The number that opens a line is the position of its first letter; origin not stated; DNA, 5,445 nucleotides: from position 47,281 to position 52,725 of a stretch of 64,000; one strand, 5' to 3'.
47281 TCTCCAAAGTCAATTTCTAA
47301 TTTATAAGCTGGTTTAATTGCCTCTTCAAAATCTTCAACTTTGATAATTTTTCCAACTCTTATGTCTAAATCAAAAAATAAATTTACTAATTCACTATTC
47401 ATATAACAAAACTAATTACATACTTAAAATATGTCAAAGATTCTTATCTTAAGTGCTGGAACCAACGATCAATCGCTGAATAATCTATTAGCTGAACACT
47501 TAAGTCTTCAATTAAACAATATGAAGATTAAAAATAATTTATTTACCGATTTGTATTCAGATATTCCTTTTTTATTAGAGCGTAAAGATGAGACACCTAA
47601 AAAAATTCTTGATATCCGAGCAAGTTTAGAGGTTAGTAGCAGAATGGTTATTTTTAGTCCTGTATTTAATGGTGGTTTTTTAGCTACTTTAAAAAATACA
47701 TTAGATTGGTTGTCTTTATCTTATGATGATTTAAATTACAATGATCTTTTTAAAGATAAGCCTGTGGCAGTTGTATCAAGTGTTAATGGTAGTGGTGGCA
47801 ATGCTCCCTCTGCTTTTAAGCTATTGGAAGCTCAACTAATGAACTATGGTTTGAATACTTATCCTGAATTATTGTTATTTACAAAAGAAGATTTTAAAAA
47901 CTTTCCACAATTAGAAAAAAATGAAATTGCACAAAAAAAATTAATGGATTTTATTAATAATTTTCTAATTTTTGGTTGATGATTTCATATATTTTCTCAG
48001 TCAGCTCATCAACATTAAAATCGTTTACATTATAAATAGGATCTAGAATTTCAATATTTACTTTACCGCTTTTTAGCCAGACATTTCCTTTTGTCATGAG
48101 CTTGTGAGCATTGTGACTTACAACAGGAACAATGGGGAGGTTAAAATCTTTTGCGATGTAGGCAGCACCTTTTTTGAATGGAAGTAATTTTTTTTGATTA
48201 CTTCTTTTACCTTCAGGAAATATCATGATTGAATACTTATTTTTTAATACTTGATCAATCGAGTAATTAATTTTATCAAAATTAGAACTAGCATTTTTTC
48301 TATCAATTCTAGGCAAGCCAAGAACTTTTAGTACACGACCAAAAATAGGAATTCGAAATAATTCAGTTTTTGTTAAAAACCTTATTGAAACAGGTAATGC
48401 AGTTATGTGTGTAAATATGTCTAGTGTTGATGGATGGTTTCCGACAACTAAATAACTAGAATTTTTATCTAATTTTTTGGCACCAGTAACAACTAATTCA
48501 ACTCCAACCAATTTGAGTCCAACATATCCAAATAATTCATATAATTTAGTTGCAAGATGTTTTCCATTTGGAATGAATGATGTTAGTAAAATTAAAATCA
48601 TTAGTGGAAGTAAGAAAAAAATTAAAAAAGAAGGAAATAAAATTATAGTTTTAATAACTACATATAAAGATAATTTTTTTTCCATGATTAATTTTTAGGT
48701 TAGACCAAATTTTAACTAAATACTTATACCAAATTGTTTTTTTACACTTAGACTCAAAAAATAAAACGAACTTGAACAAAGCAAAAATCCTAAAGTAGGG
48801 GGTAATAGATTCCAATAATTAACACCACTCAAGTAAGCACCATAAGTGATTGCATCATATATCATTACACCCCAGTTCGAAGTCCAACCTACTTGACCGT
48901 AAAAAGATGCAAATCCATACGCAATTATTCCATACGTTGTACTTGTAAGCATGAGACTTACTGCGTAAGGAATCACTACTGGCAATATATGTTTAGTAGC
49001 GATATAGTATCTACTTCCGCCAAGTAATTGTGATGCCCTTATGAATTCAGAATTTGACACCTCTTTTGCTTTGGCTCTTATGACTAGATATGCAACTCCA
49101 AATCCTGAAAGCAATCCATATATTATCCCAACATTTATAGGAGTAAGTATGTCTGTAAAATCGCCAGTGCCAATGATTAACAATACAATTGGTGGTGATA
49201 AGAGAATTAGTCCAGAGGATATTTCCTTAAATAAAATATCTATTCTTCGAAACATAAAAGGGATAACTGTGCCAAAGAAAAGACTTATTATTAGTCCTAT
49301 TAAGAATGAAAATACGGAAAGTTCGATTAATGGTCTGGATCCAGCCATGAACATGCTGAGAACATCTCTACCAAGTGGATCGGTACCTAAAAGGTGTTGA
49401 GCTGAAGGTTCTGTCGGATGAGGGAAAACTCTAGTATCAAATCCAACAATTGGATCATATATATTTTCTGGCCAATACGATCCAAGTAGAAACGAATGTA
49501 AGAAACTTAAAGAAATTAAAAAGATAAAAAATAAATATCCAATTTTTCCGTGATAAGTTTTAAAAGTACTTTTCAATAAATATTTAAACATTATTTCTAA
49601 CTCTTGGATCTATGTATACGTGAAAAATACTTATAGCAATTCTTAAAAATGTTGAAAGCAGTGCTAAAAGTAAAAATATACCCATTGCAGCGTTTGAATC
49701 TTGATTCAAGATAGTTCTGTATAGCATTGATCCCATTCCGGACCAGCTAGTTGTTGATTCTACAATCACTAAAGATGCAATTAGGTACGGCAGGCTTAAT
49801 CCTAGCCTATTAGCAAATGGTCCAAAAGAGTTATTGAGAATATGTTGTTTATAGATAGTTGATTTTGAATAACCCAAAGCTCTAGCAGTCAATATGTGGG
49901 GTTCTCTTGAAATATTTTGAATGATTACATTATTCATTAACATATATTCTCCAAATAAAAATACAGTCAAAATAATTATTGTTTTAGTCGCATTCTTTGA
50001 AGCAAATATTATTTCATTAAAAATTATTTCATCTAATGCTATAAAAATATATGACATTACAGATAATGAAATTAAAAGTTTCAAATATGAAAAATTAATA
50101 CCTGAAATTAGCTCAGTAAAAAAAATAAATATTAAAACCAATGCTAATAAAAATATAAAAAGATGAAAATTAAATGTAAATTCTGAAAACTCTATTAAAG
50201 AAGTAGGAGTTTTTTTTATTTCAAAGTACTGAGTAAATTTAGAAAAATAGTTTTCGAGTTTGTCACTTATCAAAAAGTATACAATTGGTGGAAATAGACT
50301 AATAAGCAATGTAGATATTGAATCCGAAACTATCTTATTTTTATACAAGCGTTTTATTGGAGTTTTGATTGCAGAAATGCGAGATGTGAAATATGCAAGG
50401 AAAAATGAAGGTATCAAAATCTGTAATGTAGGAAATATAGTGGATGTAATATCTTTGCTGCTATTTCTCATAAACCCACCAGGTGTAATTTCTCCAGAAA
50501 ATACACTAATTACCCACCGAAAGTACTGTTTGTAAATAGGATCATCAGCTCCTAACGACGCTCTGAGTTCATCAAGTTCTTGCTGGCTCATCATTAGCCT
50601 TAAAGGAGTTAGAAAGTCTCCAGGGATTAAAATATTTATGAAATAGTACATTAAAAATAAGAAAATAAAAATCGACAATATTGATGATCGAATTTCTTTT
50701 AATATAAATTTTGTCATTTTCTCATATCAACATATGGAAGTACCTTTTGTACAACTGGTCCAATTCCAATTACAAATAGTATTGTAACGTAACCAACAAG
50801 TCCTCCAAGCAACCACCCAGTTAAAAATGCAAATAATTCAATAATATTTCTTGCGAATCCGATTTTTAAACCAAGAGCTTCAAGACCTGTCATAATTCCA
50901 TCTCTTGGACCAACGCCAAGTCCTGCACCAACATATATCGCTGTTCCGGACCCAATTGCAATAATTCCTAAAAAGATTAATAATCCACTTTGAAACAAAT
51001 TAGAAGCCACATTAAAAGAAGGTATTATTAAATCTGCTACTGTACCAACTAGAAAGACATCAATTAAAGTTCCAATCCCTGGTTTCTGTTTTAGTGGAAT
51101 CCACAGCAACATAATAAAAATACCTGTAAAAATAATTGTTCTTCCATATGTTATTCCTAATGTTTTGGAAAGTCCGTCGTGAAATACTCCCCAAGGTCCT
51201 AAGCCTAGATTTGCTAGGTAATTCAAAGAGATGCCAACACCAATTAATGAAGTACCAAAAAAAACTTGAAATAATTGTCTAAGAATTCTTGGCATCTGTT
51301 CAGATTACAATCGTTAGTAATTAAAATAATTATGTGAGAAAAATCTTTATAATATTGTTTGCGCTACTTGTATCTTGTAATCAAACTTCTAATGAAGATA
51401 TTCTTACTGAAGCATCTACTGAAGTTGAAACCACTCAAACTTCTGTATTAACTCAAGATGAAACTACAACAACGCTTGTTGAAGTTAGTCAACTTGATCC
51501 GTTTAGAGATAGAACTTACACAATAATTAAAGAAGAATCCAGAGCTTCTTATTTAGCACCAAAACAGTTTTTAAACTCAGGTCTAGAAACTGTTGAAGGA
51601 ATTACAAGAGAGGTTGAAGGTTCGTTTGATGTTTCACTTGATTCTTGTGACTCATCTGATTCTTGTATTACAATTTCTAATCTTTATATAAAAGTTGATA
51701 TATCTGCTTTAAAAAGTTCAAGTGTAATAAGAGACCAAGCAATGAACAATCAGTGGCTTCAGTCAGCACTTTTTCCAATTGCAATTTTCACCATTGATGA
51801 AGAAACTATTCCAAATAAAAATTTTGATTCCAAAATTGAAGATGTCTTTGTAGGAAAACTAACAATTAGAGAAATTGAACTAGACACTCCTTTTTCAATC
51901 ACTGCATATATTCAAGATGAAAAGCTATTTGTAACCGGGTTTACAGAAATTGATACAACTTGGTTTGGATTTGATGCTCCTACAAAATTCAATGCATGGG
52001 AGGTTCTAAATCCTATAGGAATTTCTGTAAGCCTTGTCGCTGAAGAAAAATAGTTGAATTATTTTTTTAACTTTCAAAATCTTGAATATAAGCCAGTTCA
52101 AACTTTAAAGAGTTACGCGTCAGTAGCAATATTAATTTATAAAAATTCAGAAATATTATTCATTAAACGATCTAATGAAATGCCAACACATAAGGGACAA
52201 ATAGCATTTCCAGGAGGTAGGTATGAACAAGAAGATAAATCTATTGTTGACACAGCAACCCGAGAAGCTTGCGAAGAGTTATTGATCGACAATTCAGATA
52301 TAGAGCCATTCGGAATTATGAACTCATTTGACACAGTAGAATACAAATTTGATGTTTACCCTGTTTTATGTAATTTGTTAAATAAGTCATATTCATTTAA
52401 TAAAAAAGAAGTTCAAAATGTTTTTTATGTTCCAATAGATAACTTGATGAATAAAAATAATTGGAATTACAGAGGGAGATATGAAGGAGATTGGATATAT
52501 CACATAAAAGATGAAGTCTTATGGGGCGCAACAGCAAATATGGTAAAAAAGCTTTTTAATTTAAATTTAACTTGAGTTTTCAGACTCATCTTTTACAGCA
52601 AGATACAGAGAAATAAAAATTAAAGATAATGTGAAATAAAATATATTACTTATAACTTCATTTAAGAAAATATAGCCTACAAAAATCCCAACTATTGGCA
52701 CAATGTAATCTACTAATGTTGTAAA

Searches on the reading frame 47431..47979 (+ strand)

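Call 8: search_protein_families(library=pfam, proteins=[window:47431-47979:+], max_evalue=0.1)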
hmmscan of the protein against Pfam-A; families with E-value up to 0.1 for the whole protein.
window:47431-47979:+ (182 aa): 2 families
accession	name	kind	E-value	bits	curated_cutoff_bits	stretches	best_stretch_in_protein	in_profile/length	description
PF03358.20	FMN_red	-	2.2e-17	63.5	24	1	3-125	2-122/152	NADPH-dependent FMN reductase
PF02525.22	Flavodoxin_2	-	7.5e-06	26.2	27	1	2-122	1-138/198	Flavodoxin-like fold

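Call 47: search_protein_families(library=ncbifam, proteins=[window:47431-47979:+], max_evalue=0.01)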
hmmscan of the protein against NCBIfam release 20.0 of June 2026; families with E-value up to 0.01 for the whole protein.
window:47431-47979:+ (182 aa): 1 family
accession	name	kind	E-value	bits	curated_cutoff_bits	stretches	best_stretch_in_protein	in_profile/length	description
TIGR02690.1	resist_ArsH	equivalog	6.3e-05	22.2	292.25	1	3-120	28-139/219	arsenical resistance protein ArsH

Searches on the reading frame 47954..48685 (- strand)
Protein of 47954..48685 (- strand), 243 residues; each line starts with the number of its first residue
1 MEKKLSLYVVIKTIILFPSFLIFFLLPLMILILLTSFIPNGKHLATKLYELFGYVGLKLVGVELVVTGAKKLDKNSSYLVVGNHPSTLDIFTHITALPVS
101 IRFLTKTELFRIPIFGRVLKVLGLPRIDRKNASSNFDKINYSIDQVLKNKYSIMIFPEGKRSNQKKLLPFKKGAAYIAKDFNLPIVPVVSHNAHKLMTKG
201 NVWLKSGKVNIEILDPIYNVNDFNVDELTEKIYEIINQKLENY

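Call 84: search_protein_families(library=pfam, proteins=[window:47954-48685:-], max_evalue=0.00001)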
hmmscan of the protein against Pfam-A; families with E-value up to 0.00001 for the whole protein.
window:47954-48685:- (243 aa): 1 family
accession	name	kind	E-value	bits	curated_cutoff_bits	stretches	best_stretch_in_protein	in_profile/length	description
PF01553.26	Acyltransferase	-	3.3e-28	98.5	23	1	65-189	3-130/132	Acyltransferase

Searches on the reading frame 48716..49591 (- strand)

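Call 84: search_protein_families(library=pfam, proteins=[window:48716-49591:-], max_evalue=0.00001)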
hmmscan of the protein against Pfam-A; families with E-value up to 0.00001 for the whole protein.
window:48716-49591:- (291 aa): 1 family
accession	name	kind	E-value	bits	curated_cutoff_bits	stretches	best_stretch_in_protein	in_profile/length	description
PF00528.27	BPD_transp_1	-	3.1e-07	30.8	26.4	1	112-278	11-169/184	Binding-protein-dependent transport system inner membrane component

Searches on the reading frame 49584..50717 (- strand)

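Call 84: search_protein_families(library=pfam, proteins=[window:49584-50717:-], max_evalue=0.00001)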
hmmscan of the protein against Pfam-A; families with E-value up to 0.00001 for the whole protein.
window:49584-50717:- (377 aa): 2 families
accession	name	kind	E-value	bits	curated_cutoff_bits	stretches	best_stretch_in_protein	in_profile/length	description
PF00528.27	BPD_transp_1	-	2.4e-15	57.2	26.4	1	187-374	31-183/184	Binding-protein-dependent transport system inner membrane component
PF19300.4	BPD_transp_1_N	-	8.5e-06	26.4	23.8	1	1-76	1-76/114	Binding-prot-dependent transport system membrane comp, N-term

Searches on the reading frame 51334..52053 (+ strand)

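Call 84: search_protein_families(library=pfam, proteins=[window:51334-52053:+], max_evalue=0.00001)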
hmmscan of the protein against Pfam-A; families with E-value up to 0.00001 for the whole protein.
window:51334-52053:+ (239 aa): 1 family
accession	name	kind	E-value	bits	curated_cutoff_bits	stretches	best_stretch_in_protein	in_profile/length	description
PF04264.18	YceI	-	2e-08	35.2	23.7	1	62-234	1-148/150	YceI-like domain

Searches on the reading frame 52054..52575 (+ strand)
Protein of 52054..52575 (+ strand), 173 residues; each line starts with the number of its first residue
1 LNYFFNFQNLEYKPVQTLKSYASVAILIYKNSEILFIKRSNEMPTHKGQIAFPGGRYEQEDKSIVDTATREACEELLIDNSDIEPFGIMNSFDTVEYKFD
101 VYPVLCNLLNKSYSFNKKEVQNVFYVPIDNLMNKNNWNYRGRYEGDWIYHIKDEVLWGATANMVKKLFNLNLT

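Call 84: search_protein_families(library=pfam, proteins=[window:52054-52575:+], max_evalue=0.00001)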
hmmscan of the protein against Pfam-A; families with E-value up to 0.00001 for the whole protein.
window:52054-52575:+ (173 aa): 1 family
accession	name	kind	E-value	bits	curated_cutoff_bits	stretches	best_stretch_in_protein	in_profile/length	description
PF00293.34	NUDIX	-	1.9e-11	44.5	21.1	1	22-136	4-123/134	NUDIX domain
